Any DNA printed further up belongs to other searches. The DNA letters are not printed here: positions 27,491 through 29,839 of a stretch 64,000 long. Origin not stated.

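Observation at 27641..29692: PseF-like cytidylyltransferase fused to a class III (GSA-aminomutase-like) aminotransferase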

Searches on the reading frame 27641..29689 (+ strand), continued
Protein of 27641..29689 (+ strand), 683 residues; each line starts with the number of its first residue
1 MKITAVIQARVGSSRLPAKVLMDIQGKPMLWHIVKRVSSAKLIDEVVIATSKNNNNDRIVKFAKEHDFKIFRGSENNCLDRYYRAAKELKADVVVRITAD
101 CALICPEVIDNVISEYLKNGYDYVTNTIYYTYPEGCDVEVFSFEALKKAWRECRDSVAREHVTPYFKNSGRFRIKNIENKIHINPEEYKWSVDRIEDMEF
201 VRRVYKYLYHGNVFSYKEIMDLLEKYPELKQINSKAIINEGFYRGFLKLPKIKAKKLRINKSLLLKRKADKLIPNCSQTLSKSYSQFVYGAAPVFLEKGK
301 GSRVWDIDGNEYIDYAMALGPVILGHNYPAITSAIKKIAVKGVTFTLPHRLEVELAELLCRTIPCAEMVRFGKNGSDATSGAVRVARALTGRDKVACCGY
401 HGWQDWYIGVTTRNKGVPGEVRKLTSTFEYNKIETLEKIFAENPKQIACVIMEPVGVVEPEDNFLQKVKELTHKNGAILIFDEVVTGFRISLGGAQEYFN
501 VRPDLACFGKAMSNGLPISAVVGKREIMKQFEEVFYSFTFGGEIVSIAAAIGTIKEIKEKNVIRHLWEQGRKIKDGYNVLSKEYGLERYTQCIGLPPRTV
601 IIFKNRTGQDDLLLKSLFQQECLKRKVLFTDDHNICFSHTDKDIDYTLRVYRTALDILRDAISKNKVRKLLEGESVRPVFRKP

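Call 69: search_protein_families(library=ncbifam, proteins=[L067:10746-12032:+, L063:10140-11432:+, L062:5725-7011:+, L080:10801-12087:+, L067:9998-10759:+, L082:8888-9904:+, L010:8918-12046:+], max_evalue=1e-20)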
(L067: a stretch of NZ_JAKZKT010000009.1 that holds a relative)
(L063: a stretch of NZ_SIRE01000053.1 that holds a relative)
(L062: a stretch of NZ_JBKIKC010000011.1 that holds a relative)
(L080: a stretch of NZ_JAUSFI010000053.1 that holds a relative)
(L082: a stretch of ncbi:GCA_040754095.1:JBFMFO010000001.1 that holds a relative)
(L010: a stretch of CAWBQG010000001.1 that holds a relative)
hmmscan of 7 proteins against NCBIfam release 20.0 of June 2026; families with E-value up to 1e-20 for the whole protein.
L067:10746-12032:+ (429 aa): 60 families (the best 25 are shown)
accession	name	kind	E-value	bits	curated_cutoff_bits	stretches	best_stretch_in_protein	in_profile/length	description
NF004856.0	PRK06209.1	equivalog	2.8e-134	448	486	1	3-427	6-438/450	glutamate-1-semialdehyde 2,1-aminomutase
NF041362.1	GntE_guanitoxin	equivalog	4.9e-87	292.2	525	1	1-392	1-424/426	guanitoxin biosynthesis PLP-dependent transaminase GntE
NF000818.0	PRK00062.1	subfamily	6.2e-82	275.6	398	1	7-336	5-350/429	glutamate-1-semialdehyde 2,1-aminomutase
TIGR00713.1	hemL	equivalog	2.5e-79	266.9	527.3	1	33-337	25-347/423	glutamate-1-semialdehyde 2,1-aminomutase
NF009055.0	PRK12389.1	equivalog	1.2e-72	244.9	637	1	5-334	3-349/431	glutamate-1-semialdehyde 2,1-aminomutase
NF005993.0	PRK08117.1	subfamily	1.1e-51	175.8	574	1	172-335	185-355/433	aspartate aminotransferase family protein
NF004426.0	PRK05769.1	equivalog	2.6e-49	168.2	552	1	185-378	212-408/441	acetyl ornithine aminotransferase family protein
TIGR00707.1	argD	subfamily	4.6e-46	157.3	410.05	1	39-333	10-316/381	acetylornithine/succinylornithine family transaminase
NF006368.0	PRK08593.1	equivalog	6.1e-46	156.9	570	1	173-340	188-362/448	aspartate aminotransferase family protein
NF002874.0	PRK03244.1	equivalog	6e-45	153.7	457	1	34-326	21-322/399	acetylornithine transaminase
NF006228.0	PRK08360.1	equivalog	6e-44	150.4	608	1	179-332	189-349/443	aspartate aminotransferase family protein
TIGR00700.1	GABAtrnsam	equivalog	8.8e-43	146.5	506.65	1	178-328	181-338/420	4-aminobutyrate--2-oxoglutarate transaminase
NF004718.0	PRK06062.1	subfamily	1.3e-42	145.9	472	1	189-329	214-363/454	hypothetical protein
NF001864.0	PRK00615.1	equivalog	2.3e-41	141.7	706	1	12-373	11-394/433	glutamate-1-semialdehyde aminotransferase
NF004714.0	PRK06058.1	subfamily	9.4e-41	139.9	639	1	191-331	222-367/447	4-aminobutyrate--2-oxoglutarate transaminase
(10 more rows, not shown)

L063:10140-11432:+ (431 aa): 52 families (the best 25 are shown)
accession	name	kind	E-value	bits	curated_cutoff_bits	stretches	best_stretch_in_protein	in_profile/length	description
NF004856.0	PRK06209.1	equivalog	1.3e-129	432.6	486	1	5-429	6-438/450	glutamate-1-semialdehyde 2,1-aminomutase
NF000818.0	PRK00062.1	subfamily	1.3e-80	271.2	398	1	10-406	6-427/429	glutamate-1-semialdehyde 2,1-aminomutase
TIGR00713.1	hemL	equivalog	1.5e-78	264.4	527.3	1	38-404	28-421/423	glutamate-1-semialdehyde 2,1-aminomutase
NF041362.1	GntE_guanitoxin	equivalog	4.8e-73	246.1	525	1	10-395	8-425/426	guanitoxin biosynthesis PLP-dependent transaminase GntE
NF009055.0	PRK12389.1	equivalog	1.3e-68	231.7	637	1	10-407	6-429/431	glutamate-1-semialdehyde 2,1-aminomutase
TIGR00707.1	argD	subfamily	1.1e-46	159.3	410.05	1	40-337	9-318/381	acetylornithine/succinylornithine family transaminase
NF005993.0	PRK08117.1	subfamily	2.7e-43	148.2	574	1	173-334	184-352/433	aspartate aminotransferase family protein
NF002874.0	PRK03244.1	equivalog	1.1e-40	139.6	457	1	36-328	21-322/399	acetylornithine transaminase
NF004426.0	PRK05769.1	equivalog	6.7e-40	137.2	552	0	187-380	212-408/441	acetyl ornithine aminotransferase family protein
NF001864.0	PRK00615.1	equivalog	2.4e-39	135.1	706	1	36-375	31-394/433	glutamate-1-semialdehyde aminotransferase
NF006368.0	PRK08593.1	equivalog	2.7e-39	135.1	570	1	170-335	183-355/448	aspartate aminotransferase family protein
NF002797.0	PRK02936.1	equivalog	1.9e-38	132.2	496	1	43-341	14-317/385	acetylornithine transaminase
NF006228.0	PRK08360.1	equivalog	2.2e-38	132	608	0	40-144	23-131/443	aspartate aminotransferase family protein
NF042418.1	LysJ_Th_th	equivalog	1.8e-34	119.3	700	1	43-328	21-315/386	[LysW]-aminoadipate semialdehyde transaminase LysJ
TIGR00700.1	GABAtrnsam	equivalog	2.3e-34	118.7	506.65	0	180-328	181-336/420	4-aminobutyrate--2-oxoglutarate transaminase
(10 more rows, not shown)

L062:5725-7011:+ (429 aa): 55 families (the best 25 are shown)
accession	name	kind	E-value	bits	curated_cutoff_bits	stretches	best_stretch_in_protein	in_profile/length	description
NF004856.0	PRK06209.1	equivalog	4.6e-128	427.5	486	1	3-427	6-438/450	glutamate-1-semialdehyde 2,1-aminomutase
NF041362.1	GntE_guanitoxin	equivalog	4.3e-83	279.2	525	1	1-392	1-424/426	guanitoxin biosynthesis PLP-dependent transaminase GntE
NF000818.0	PRK00062.1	subfamily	4.7e-80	269.4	398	1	6-401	4-424/429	glutamate-1-semialdehyde 2,1-aminomutase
TIGR00713.1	hemL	equivalog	1.4e-77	261.2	527.3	1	10-373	4-388/423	glutamate-1-semialdehyde 2,1-aminomutase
NF009055.0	PRK12389.1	equivalog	2e-72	244.1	637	1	5-403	3-427/431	glutamate-1-semialdehyde 2,1-aminomutase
TIGR00707.1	argD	subfamily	5e-49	167.1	410.05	1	39-335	10-318/381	acetylornithine/succinylornithine family transaminase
NF005993.0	PRK08117.1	subfamily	5.1e-49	167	574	1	174-375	187-393/433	aspartate aminotransferase family protein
NF004426.0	PRK05769.1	equivalog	3.1e-47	161.4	552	1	188-378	217-408/441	acetyl ornithine aminotransferase family protein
NF002797.0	PRK02936.1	equivalog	3.5e-44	151.1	496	1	42-340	15-318/385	acetylornithine transaminase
NF002874.0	PRK03244.1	equivalog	8.1e-44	150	457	1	34-326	21-322/399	acetylornithine transaminase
NF006228.0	PRK08360.1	equivalog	8.3e-43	146.6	608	1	179-332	189-349/443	aspartate aminotransferase family protein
NF001864.0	PRK00615.1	equivalog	1.1e-42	146.1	706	1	13-374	12-395/433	glutamate-1-semialdehyde aminotransferase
NF006368.0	PRK08593.1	equivalog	1.2e-42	146.1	570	1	175-376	190-398/448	aspartate aminotransferase family protein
TIGR00700.1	GABAtrnsam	equivalog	5.5e-39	133.9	506.65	1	179-338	182-346/420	4-aminobutyrate--2-oxoglutarate transaminase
NF004718.0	PRK06062.1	subfamily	4.3e-38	131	472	1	38-331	38-365/454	hypothetical protein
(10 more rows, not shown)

L080:10801-12087:+ (429 aa): 61 families (the best 25 are shown)
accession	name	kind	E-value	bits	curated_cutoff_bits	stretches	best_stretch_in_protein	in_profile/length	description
NF004856.0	PRK06209.1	equivalog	4e-128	427.7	486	1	2-427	5-438/450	glutamate-1-semialdehyde 2,1-aminomutase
NF000818.0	PRK00062.1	subfamily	7.4e-86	288.5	398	1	5-402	3-425/429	glutamate-1-semialdehyde 2,1-aminomutase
NF041362.1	GntE_guanitoxin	equivalog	1.5e-85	287.3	525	1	1-392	1-424/426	guanitoxin biosynthesis PLP-dependent transaminase GntE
TIGR00713.1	hemL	equivalog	5.1e-80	269.2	527.3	1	7-401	1-420/423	glutamate-1-semialdehyde 2,1-aminomutase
NF009055.0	PRK12389.1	equivalog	1.8e-76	257.5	637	1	4-404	2-428/431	glutamate-1-semialdehyde 2,1-aminomutase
TIGR00707.1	argD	subfamily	7e-48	163.3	410.05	1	38-331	9-314/381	acetylornithine/succinylornithine family transaminase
NF004426.0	PRK05769.1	equivalog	7.9e-47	160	552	1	190-335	219-368/441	acetyl ornithine aminotransferase family protein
NF002874.0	PRK03244.1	equivalog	3.1e-46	157.9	457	1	34-326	21-322/399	acetylornithine transaminase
NF005993.0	PRK08117.1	subfamily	5.7e-46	157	574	1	178-332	191-352/433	aspartate aminotransferase family protein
NF006228.0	PRK08360.1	equivalog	8.2e-46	156.5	608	1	9-176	4-169/443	aspartate aminotransferase family protein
NF004718.0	PRK06062.1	subfamily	1.2e-45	155.9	472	1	191-331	216-365/454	hypothetical protein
NF006368.0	PRK08593.1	equivalog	9.6e-44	149.7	570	1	192-331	209-353/448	aspartate aminotransferase family protein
NF001864.0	PRK00615.1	equivalog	3.2e-42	144.6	706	1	6-327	5-343/433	glutamate-1-semialdehyde aminotransferase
NF005453.0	PRK07046.1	subfamily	2e-41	142.1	425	1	38-401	57-448/453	transaminase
NF002797.0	PRK02936.1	equivalog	1.1e-40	139.6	496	1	41-328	14-308/385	acetylornithine transaminase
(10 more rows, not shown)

L067:9998-10759:+ (254 aa): 0 families

L082:8888-9904:+ (339 aa): 2 families
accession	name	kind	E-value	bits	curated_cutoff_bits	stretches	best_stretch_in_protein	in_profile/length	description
TIGR04380.1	myo_inos_iolG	equivalog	2e-41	142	355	1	1-325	2-328/330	inositol 2-dehydrogenase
NF040723.1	UDP-GlcNAcDh_Arch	equivalog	1.9e-36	126.1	450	1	1-320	1-301/302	UDP-N-acetylglucosamine 3-dehydrogenase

L010:8918-12046:+ (1043 aa): 57 families (the best 25 are shown)
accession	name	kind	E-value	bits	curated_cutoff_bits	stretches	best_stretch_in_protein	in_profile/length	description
NF004856.0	PRK06209.1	equivalog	6.3e-122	407.3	486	1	616-1040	6-438/450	glutamate-1-semialdehyde 2,1-aminomutase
NF000818.0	PRK00062.1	subfamily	1.1e-75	255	398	1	618-953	3-354/429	glutamate-1-semialdehyde 2,1-aminomutase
NF041362.1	GntE_guanitoxin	equivalog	7.6e-69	232.3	525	1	617-956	4-363/426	guanitoxin biosynthesis PLP-dependent transaminase GntE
TIGR00713.1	hemL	equivalog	1.6e-68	231.3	527.3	1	621-951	2-348/423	glutamate-1-semialdehyde 2,1-aminomutase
NF009055.0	PRK12389.1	equivalog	2e-65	221.1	637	1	619-950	4-352/431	glutamate-1-semialdehyde 2,1-aminomutase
NF002874.0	PRK03244.1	equivalog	2.5e-45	155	457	1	646-941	20-324/399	acetylornithine transaminase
TIGR00707.1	argD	subfamily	8.1e-44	150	410.05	1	651-953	9-322/381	acetylornithine/succinylornithine family transaminase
NF005993.0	PRK08117.1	subfamily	1.9e-43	148.7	574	1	802-993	204-398/433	aspartate aminotransferase family protein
NF004426.0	PRK05769.1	equivalog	3.6e-42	144.7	552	1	803-994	219-411/441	acetyl ornithine aminotransferase family protein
NF003468.0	PRK05093.1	subfamily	1.4e-36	126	522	1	651-953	23-338/405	acetylornithine/succinyldiaminopimelate transaminase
NF005985.0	PRK08088.1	equivalog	6.7e-36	123.9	713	1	645-953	17-352/426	4-aminobutyrate--2-oxoglutarate transaminase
TIGR03246.1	arg_catab_astC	subfamily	2.7e-35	122.1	609.95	1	651-953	17-332/397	acetylornithine/succinylornithine family transaminase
NF002797.0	PRK02936.1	equivalog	8.1e-35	120.3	496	1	653-949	13-316/385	acetylornithine transaminase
NF006228.0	PRK08360.1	equivalog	1e-34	120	608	0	807-953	206-357/443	aspartate aminotransferase family protein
NF004718.0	PRK06062.1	subfamily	2e-34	118.9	472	1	649-1004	36-431/454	hypothetical protein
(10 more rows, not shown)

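Call 71: search_protein_families(library=pfam, proteins=[L051:9328-10011:+, L004:8284-9996:+, L050:8343-10001:+, L037:8277-10001:+, L071:7259-8128:+, L052:8797-9915:+, L064:7758-8924:+, L035:9320-9949:+, L073:9138-9941:+, L045:199-1476:+], max_evalue=0.001)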
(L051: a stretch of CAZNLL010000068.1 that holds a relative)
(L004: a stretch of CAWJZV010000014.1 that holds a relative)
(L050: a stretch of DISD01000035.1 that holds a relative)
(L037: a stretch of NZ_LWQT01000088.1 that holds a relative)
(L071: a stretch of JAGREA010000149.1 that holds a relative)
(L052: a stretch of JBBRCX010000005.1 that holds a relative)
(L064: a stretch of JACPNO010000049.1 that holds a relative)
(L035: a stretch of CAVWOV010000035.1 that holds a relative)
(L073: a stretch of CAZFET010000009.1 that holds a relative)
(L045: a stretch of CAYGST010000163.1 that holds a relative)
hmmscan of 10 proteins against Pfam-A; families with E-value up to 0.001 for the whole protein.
L051:9328-10011:+ (228 aa): 2 families
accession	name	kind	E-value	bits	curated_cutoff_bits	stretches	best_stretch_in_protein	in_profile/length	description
PF02348.25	CTP_transf_3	-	3.4e-24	86.3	22.6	1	3-125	1-119/217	Cytidylyltransferase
PF12804.13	NTP_transf_3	-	1.1e-05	26.1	27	1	18-141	16-133/160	MobA-like NTP transferase domain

L004:8284-9996:+ (571 aa): 9 families
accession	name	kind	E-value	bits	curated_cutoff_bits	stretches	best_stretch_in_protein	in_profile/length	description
PF22725.1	GFO_IDH_MocA_C3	-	6.4e-24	84.8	27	1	360-483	2-123/124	GFO/IDH/MocA C-terminal domain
PF02894.22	GFO_IDH_MocA_C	-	3.7e-19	69.8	22.9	1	363-563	1-218/218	Oxidoreductase family, C-terminal alpha/beta domain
PF01408.29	GFO_IDH_MocA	-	8.7e-17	62.4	24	1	236-349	2-118/120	Oxidoreductase family, NAD-binding Rossmann fold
PF08241.18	Methyltransf_11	-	5.5e-12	46.6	21.2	1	49-141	2-95/95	Methyltransferase domain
PF13649.12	Methyltransf_25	-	6.1e-10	40.1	27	1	47-137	1-97/97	Methyltransferase domain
PF13489.12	Methyltransf_23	-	2e-08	34.6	27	1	30-146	10-121/164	Methyltransferase domain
PF08242.18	Methyltransf_12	-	6.3e-07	30.5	30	1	48-139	1-98/98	Methyltransferase domain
PF13847.12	Methyltransf_31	-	1.2e-05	25.5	27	1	46-169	6-137/145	Methyltransferase domain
PF07991.19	KARI_N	-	0.00012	22.1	20.6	1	238-307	8-74/165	Acetohydroxy acid isomeroreductase, NADPH-binding domain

L050:8343-10001:+ (553 aa): 7 families
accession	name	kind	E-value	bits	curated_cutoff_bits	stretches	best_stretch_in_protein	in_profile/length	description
PF22725.1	GFO_IDH_MocA_C3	-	6.3e-14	52.5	27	1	357-480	1-124/124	GFO/IDH/MocA C-terminal domain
PF01408.29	GFO_IDH_MocA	-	2e-13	51.5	24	1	238-348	3-119/120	Oxidoreductase family, NAD-binding Rossmann fold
PF02894.22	GFO_IDH_MocA_C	-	4.1e-09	37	22.9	1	364-542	4-203/218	Oxidoreductase family, C-terminal alpha/beta domain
PF03807.23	F420_oxidored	-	4.9e-07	30.7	21.6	1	238-309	2-77/94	NADP oxidoreductase coenzyme F420-dependent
PF02826.25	2-Hacid_dh_C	-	1.3e-06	28.4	25.1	1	217-304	19-104/178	D-isomer specific 2-hydroxyacid dehydrogenase, NAD binding domain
PF03446.21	NAD_binding_2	-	4.6e-06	27.2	21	1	238-307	2-71/161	NAD binding domain of 6-phosphogluconate dehydrogenase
PF02558.23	ApbA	-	3.6e-05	23.9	22.2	1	238-323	1-85/150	Ketopantoate reductase PanE/ApbA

L037:8277-10001:+ (575 aa): 6 families
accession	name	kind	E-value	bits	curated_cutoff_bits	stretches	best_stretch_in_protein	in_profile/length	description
PF01408.29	GFO_IDH_MocA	-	9.7e-14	52.5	24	1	260-368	3-117/120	Oxidoreductase family, NAD-binding Rossmann fold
PF22725.1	GFO_IDH_MocA_C3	-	5.4e-12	46.2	27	1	380-502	2-123/124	GFO/IDH/MocA C-terminal domain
PF02826.25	2-Hacid_dh_C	-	6.2e-06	26.1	25.1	1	259-328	38-106/178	D-isomer specific 2-hydroxyacid dehydrogenase, NAD binding domain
PF02894.22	GFO_IDH_MocA_C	-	8.1e-06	26.2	22.9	1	385-561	3-200/218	Oxidoreductase family, C-terminal alpha/beta domain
PF03446.21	NAD_binding_2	-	1.9e-05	25.2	21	1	260-330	2-72/161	NAD binding domain of 6-phosphogluconate dehydrogenase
PF03807.23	F420_oxidored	-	2.3e-05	25.3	21.6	1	260-333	2-79/94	NADP oxidoreductase coenzyme F420-dependent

L071:7259-8128:+ (290 aa): 0 families

L052:8797-9915:+ (373 aa): 2 families
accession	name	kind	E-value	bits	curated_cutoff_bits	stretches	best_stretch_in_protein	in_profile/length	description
PF13088.12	BNR_2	-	6.8e-13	49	31.4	1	121-294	78-238/277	BNR repeat-like domain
PF02012.26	BNR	-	6.7e-06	25.8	27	0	190-200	2-12/12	BNR/Asp-box repeat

L064:7758-8924:+ (389 aa): 4 families
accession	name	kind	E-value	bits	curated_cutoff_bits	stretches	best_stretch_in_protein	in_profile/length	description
PF13435.11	Cytochrome_C554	-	3.2e-11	44.4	20.8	1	49-126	1-84/84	Cytochrome c554 and c-prime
PF14522.11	Cytochrome_C7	-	8.4e-08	32.4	24.8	0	47-125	13-66/67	Cytochrome c7 and related cytochrome c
PF22113.1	Mtrc-MtrF_II-IV_dom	-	1e-05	25.6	30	0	45-101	118-166/176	Outer membrane cytochrome MtrC/MtrF-like, domains II/IV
PF03264.19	Cytochrom_NNT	-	3.7e-05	24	24.1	0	156-211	111-165/174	NapC/NirT cytochrome c family, N-terminal region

L035:9320-9949:+ (210 aa): 0 families

L073:9138-9941:+ (268 aa): 0 families

L045:199-1476:+ (426 aa): 5 families
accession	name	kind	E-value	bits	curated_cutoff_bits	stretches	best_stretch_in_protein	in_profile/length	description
PF00583.31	Acetyltransf_1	-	2.1e-16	60.6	20.7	1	300-403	13-116/116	Acetyltransferase (GNAT) family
PF13302.13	Acetyltransf_3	-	1e-12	49.4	25.4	1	267-403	2-137/138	Acetyltransferase (GNAT) domain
PF13508.13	Acetyltransf_7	-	3.1e-11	43.9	27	1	322-403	3-82/84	Acetyltransferase (GNAT) domain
PF13673.13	Acetyltransf_10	-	9.6e-10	39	23.6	1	301-409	7-113/128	Acetyltransferase (GNAT) domain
PF08445.16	FR47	-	7.6e-08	32.7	22.1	1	342-411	17-85/86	FR47-like protein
